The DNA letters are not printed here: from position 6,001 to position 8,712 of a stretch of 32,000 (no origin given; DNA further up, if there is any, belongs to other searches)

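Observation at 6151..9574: Divergent glycyl-radical enzyme and activase pair with non-canonical radical motifs in an aerobic-type metabolic neighbourhood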

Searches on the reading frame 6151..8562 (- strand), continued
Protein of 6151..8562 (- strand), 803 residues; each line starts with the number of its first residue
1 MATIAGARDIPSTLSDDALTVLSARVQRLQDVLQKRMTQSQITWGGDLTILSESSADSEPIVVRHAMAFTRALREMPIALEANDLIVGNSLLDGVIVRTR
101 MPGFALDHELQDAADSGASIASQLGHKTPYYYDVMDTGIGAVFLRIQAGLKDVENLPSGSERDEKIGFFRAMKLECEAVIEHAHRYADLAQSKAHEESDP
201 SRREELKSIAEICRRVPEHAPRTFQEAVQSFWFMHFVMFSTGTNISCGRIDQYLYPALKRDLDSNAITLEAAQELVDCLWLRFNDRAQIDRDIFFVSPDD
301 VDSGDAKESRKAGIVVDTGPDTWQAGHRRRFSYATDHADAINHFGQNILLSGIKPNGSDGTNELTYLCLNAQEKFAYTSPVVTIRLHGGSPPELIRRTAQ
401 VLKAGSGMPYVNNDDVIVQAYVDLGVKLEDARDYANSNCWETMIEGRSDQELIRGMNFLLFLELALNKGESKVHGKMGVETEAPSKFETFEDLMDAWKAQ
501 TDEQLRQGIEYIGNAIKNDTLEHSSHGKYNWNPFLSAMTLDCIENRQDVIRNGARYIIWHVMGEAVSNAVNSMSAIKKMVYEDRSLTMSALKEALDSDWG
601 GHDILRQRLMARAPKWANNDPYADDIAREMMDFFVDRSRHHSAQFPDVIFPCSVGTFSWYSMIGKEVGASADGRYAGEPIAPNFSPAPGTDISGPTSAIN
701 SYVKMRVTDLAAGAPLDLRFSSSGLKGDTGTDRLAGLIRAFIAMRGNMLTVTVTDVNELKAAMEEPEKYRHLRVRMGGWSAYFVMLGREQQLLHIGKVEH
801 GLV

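Call 54: search_protein_families(library=pfam, proteins=[L017:10422-11594:+, L017:5202-6737:-, L017:1822-4614:-, L017:13330-16776:-, L011:4978-5769:+, L011:10461-11657:-, L011:11789-12514:-, L041:4479-5666:+, L041:13954-15162:-, L045:14830-17124:+], max_evalue=0.0001)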
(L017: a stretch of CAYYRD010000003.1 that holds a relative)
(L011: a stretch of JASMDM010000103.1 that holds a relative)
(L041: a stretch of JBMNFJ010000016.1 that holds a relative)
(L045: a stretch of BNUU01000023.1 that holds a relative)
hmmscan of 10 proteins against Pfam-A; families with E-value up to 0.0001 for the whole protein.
L017:10422-11594:+ (390 aa): 1 family
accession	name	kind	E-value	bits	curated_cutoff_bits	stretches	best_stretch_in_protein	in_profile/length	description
PF07690.21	MFS_1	-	2.7e-44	151.9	33.4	2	13-346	2-347/347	Major Facilitator Superfamily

L017:5202-6737:- (511 aa): 2 families
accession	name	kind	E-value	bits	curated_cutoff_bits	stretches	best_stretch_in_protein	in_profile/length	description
PF01979.26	Amidohydro_1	-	1.2e-45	156.7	25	1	62-444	2-344/345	Amidohydrolase family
PF07969.17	Amidohydro_3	-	7.2e-11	42.7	29.7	1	233-445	264-471/472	Amidohydrolase family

L017:1822-4614:- (930 aa): 5 families
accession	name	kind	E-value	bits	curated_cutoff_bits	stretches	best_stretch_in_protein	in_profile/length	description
PF02738.23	MoCoBD_1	-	1.8e-76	256.9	27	1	326-555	12-243/244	Molybdopterin cofactor-binding domain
PF20256.3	MoCoBD_2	-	1.9e-65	221.6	27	1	584-866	6-283/283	Molybdopterin cofactor-binding domain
PF01315.27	Ald_Xan_dh_C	-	6.6e-31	107.3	31.3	1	194-299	2-110/110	Aldehyde oxidase and xanthine dehydrogenase, a/b hammerhead domain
PF01799.25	Fer2_2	-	1.4e-30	105.7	30.3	1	89-161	1-74/75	[2Fe-2S] binding domain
PF00111.32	Fer2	-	1.5e-08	34.9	21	1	21-75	1-55/77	2Fe-2S iron-sulfur cluster binding domain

L017:13330-16776:- (1148 aa): 1 family
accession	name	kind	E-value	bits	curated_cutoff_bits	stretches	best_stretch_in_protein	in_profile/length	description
PF02687.27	FtsX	-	1.1e-13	51.7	25.5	2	1016-1133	3-111/120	FtsX-like permease C-terminal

L011:4978-5769:+ (263 aa): 1 family
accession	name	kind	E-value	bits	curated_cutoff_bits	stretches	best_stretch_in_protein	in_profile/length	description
PF01557.24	FAA_hydrolase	-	2.2e-10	41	23.9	1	98-262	56-213/214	Fumarylacetoacetate (FAA) hydrolase C-terminal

L011:10461-11657:- (398 aa): 0 families

L011:11789-12514:- (241 aa): 0 families

L041:4479-5666:+ (395 aa): 1 family
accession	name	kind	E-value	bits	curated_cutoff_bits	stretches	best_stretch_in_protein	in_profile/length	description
PF00990.26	GGDEF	-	2.6e-45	154.5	23.8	1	225-382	1-161/161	Diguanylate cyclase, GGDEF domain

L041:13954-15162:- (402 aa): 2 families
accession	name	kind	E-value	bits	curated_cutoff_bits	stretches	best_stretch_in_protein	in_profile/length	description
PF00872.24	Transposase_mut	-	9e-134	446.5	21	1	17-378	17-378/379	Transposase, Mutator family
PF10551.15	MULE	-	6.7e-09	36.5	27.6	1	182-260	16-99/99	MULE transposase domain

L045:14830-17124:+ (764 aa): 4 families
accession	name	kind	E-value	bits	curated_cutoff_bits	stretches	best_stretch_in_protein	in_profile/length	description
PF02786.22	CPSase_L_D2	-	1.6e-58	198.1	19.8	1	234-438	7-209/211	Carbamoyl-phosphate synthase L chain, ATP binding domain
PF00289.28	Biotin_carb_N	-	1.2e-39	135.7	25.5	1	115-222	2-109/110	Biotin carboxylase, N-terminal domain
PF13189.12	Cytidylate_kin2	-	4.9e-35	121.7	28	1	571-741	1-175/176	Cytidylate kinase-like family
PF02785.25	Biotin_carb_C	-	2.9e-33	114.6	32.4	1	452-559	1-107/108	Biotin carboxylase C-terminal domain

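Call 55: search_protein_families(library=ncbifam, proteins=[L049:7953-10373:+, L044:7974-10385:+, L045:7935-10433:+, L041:7968-10382:+, L027:7968-10370:+, L016:7653-10352:+], max_evalue=1e-60)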
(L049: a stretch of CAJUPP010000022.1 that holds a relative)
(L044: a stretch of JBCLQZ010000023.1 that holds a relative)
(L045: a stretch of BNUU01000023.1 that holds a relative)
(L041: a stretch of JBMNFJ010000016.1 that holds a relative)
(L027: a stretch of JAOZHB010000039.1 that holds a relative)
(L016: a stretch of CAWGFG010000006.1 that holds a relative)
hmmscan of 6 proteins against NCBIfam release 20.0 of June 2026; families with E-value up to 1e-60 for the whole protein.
L049:7953-10373:+ (806 aa): 7 families
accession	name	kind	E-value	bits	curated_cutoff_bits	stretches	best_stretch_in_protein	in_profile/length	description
TIGR01774.1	PFL2-3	subfamily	4.6e-114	382.3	678.2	1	323-804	333-785/786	formate C-acetyltransferase/glycerol dehydratase family glycyl radical enzyme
NF048011.1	SfplDhtHpsGDes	equivalog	9.2e-93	312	1000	0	485-803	502-819/821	(2S)-3-sulfopropanediol dehydratase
TIGR04394.1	choline_CutC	equivalog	4.2e-90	303.4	1050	0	484-796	472-779/789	choline trimethylamine-lyase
NF048009.1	SfplDhtHpfGKleb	equivalog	1.4e-85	288.1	1000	1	325-802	363-821/824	(2S)-3-sulfopropanediol dehydratase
NF007437.0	PRK09983.1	equivalog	5.5e-85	286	1109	0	529-804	487-764/765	formate C-acetyltransferase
NF043068.1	glycl_HYPD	equivalog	4.1e-81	273.2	1100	0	485-803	469-782/784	trans-4-hydroxy-L-proline dehydratase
NF033718.1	indole_decarb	equivalog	9.9e-63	212.6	1100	0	537-803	578-866/868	indoleacetate decarboxylase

L044:7974-10385:+ (803 aa): 7 families
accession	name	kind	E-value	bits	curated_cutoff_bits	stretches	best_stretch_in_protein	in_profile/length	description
TIGR01774.1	PFL2-3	subfamily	9.2e-111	371.4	678.2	1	311-800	326-784/786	formate C-acetyltransferase/glycerol dehydratase family glycyl radical enzyme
NF048011.1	SfplDhtHpsGDes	equivalog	1.6e-98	331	1000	1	314-800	361-819/821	(2S)-3-sulfopropanediol dehydratase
NF048009.1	SfplDhtHpfGKleb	equivalog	7.7e-93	312.1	1000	1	320-800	363-822/824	(2S)-3-sulfopropanediol dehydratase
TIGR04394.1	choline_CutC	equivalog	2.7e-91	307.3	1050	0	474-794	467-780/789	choline trimethylamine-lyase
NF007437.0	PRK09983.1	equivalog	1.4e-89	301.2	1109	0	491-801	457-764/765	formate C-acetyltransferase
NF043068.1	glycl_HYPD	equivalog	2.1e-86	290.7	1100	0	480-801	469-783/784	trans-4-hydroxy-L-proline dehydratase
NF033718.1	indole_decarb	equivalog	2.4e-66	224.5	1100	0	488-800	537-866/868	indoleacetate decarboxylase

L045:7935-10433:+ (832 aa): 7 families
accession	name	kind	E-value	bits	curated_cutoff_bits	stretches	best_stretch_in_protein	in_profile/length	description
TIGR01774.1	PFL2-3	subfamily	5.6e-111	372.1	678.2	1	344-829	330-784/786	formate C-acetyltransferase/glycerol dehydratase family glycyl radical enzyme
NF048011.1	SfplDhtHpsGDes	equivalog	8.1e-101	338.6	1000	0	508-829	501-819/821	(2S)-3-sulfopropanediol dehydratase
TIGR04394.1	choline_CutC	equivalog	6.1e-93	312.8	1050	0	503-824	467-781/789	choline trimethylamine-lyase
NF048009.1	SfplDhtHpfGKleb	equivalog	1.6e-87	294.4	1000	1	349-829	363-822/824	(2S)-3-sulfopropanediol dehydratase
NF007437.0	PRK09983.1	equivalog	2.4e-84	283.9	1109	0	555-829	489-763/765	formate C-acetyltransferase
NF043068.1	glycl_HYPD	equivalog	7.2e-81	272.4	1100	0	508-829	468-782/784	trans-4-hydroxy-L-proline dehydratase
NF033718.1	indole_decarb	equivalog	1.3e-67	228.7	1100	0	516-829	536-866/868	indoleacetate decarboxylase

L041:7968-10382:+ (804 aa): 7 families
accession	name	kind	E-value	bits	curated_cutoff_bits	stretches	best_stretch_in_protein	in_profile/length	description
TIGR01774.1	PFL2-3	subfamily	5.3e-119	398.7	678.2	1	115-804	155-786/786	formate C-acetyltransferase/glycerol dehydratase family glycyl radical enzyme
NF048011.1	SfplDhtHpsGDes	equivalog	4.5e-105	352.7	1000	0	484-803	502-820/821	(2S)-3-sulfopropanediol dehydratase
NF048009.1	SfplDhtHpfGKleb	equivalog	1.8e-91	307.5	1000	1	322-801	361-821/824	(2S)-3-sulfopropanediol dehydratase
NF043068.1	glycl_HYPD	equivalog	6.6e-88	295.6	1100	0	484-803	469-783/784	trans-4-hydroxy-L-proline dehydratase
TIGR04394.1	choline_CutC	equivalog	5.9e-85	286.4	1050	0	484-793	473-777/789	choline trimethylamine-lyase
NF007437.0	PRK09983.1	equivalog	4.8e-84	282.9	1109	0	496-804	458-765/765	formate C-acetyltransferase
NF033718.1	indole_decarb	equivalog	4.7e-64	217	1100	0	491-802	536-866/868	indoleacetate decarboxylase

L027:7968-10370:+ (800 aa): 7 families
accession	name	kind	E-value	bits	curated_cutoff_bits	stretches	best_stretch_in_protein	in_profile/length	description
TIGR01774.1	PFL2-3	subfamily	5.4e-131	438.3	678.2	1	336-798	330-785/786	formate C-acetyltransferase/glycerol dehydratase family glycyl radical enzyme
NF043068.1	glycl_HYPD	equivalog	1.9e-122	409.9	1100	1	343-797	337-782/784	trans-4-hydroxy-L-proline dehydratase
NF048011.1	SfplDhtHpsGDes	equivalog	1.9e-116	390.3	1000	1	346-797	371-819/821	(2S)-3-sulfopropanediol dehydratase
TIGR04394.1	choline_CutC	equivalog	3.1e-106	356.7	1050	1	343-794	340-783/789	choline trimethylamine-lyase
NF048009.1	SfplDhtHpfGKleb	equivalog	1e-101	341.4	1000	1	340-796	362-821/824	(2S)-3-sulfopropanediol dehydratase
NF007437.0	PRK09983.1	equivalog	5.1e-98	329.1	1109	1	340-798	324-764/765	formate C-acetyltransferase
NF033718.1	indole_decarb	equivalog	2.9e-77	260.7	1100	0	334-797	385-866/868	indoleacetate decarboxylase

L016:7653-10352:+ (899 aa): 7 families
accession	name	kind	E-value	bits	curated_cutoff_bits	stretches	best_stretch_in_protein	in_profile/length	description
TIGR01774.1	PFL2-3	subfamily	9.7e-126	421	678.2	1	439-897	333-785/786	formate C-acetyltransferase/glycerol dehydratase family glycyl radical enzyme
NF043068.1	glycl_HYPD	equivalog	2.6e-113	379.7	1100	1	443-896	337-782/784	trans-4-hydroxy-L-proline dehydratase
NF048011.1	SfplDhtHpsGDes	equivalog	6.7e-112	375.3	1000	1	444-896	369-819/821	(2S)-3-sulfopropanediol dehydratase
TIGR04394.1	choline_CutC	equivalog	3.7e-99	333.3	1050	1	443-891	340-781/789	choline trimethylamine-lyase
NF007437.0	PRK09983.1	equivalog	2e-92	310.6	1109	1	441-897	325-764/765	formate C-acetyltransferase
NF048009.1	SfplDhtHpfGKleb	equivalog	6.3e-91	305.7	1000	1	441-895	363-821/824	(2S)-3-sulfopropanediol dehydratase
NF033718.1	indole_decarb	equivalog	1.5e-67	228.6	1100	0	704-896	675-866/868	indoleacetate decarboxylase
